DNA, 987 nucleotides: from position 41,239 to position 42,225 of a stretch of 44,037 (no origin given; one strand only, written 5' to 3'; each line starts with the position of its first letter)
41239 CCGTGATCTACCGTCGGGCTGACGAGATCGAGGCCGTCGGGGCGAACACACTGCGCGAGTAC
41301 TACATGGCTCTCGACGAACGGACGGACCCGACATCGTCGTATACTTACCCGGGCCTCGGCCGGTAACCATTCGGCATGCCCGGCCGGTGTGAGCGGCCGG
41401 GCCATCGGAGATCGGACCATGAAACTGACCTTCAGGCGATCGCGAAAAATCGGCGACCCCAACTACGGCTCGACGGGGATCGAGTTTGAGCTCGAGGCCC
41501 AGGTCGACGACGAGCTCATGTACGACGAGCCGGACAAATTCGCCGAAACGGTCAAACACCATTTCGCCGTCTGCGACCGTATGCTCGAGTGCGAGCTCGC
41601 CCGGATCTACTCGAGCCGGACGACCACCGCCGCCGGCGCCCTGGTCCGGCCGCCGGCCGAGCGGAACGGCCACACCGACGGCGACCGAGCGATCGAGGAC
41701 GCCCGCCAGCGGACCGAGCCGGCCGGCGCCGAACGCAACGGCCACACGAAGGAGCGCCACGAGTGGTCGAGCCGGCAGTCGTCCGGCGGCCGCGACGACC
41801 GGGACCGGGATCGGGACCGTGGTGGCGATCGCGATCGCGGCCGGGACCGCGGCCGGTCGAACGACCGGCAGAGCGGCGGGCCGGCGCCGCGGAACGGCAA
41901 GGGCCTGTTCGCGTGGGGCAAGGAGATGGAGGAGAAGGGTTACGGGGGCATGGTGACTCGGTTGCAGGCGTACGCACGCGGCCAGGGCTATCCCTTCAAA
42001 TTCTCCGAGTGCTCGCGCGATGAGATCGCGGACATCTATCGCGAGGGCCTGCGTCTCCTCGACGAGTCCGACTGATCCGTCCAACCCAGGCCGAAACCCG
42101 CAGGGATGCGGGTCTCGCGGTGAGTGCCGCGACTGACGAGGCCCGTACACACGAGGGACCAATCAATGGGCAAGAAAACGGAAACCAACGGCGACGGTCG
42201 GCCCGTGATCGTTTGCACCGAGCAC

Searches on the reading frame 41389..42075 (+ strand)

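Call 73: search_protein_families(library=pfam, proteins=[window:41389-42075:+], max_evalue=1)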
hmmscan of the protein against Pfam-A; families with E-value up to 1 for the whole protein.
window:41389-42075:+ (228 aa): 1 family
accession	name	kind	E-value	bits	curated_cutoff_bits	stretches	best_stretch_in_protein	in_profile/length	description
PF12871.12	PRP38_assoc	-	0.13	13.3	25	1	104-161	40-96/98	Pre-mRNA-splicing factor 38-associated hydrophilic C-term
